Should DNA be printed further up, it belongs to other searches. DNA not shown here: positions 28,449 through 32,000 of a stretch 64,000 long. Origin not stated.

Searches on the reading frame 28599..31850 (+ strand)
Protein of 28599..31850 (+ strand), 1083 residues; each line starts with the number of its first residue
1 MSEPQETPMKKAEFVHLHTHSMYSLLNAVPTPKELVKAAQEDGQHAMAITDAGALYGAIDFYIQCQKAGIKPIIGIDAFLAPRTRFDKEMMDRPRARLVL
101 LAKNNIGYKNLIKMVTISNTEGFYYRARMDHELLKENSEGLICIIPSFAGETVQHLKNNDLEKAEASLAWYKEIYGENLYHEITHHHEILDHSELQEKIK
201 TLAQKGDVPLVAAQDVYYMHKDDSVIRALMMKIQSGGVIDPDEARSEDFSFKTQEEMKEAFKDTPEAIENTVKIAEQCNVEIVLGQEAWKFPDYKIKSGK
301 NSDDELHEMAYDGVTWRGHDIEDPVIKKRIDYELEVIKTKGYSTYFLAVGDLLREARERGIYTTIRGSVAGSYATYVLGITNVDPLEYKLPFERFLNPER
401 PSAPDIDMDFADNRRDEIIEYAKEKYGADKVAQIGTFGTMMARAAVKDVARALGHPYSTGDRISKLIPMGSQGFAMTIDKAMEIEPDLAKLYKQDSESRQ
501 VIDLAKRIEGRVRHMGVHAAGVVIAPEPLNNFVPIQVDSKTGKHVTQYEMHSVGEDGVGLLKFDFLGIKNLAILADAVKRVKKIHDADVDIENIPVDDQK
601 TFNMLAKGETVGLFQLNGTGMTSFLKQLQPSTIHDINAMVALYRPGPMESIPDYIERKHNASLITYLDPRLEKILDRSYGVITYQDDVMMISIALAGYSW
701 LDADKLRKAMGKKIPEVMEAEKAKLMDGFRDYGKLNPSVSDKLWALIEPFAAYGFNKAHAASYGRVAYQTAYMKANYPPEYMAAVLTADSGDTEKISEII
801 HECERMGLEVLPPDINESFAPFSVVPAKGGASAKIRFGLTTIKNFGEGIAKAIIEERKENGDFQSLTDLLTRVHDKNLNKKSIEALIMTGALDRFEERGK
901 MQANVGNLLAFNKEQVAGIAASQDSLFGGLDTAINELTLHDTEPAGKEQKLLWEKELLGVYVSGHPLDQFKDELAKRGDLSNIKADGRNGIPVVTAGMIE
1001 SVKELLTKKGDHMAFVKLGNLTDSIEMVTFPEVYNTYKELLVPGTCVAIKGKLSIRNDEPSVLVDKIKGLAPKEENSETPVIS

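Call 5: search_protein_families(library=pfam, proteins=[window:28599-31850:+])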
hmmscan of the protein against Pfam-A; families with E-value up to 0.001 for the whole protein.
window:28599-31850:+ (1083 aa): 6 families
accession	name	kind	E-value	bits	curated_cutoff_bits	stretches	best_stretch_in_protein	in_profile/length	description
PF07733.18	DNA_pol3_alpha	-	7.4e-90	301.5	23.9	1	305-567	2-260/260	Bacterial DNA polymerase III alpha NTPase domain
PF17657.6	DNA_pol3_finger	-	4.9e-53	179.3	22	1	570-730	1-163/166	Bacterial DNA polymerase III alpha subunit finger domain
PF02811.25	PHP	-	3.5e-45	154.7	26.4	1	16-186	1-164/164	PHP domain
PF14579.12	HHH_6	-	1.1e-26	93.3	25.6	1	807-897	1-85/90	Helix-hairpin-helix motif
PF01336.31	tRNA_anti-codon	-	3.3e-10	40.2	27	1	993-1068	1-73/75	OB-fold nucleic acid binding domain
PF12836.13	HHH_3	-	5e-05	23.8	27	1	839-871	16-48/65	Helix-hairpin-helix motif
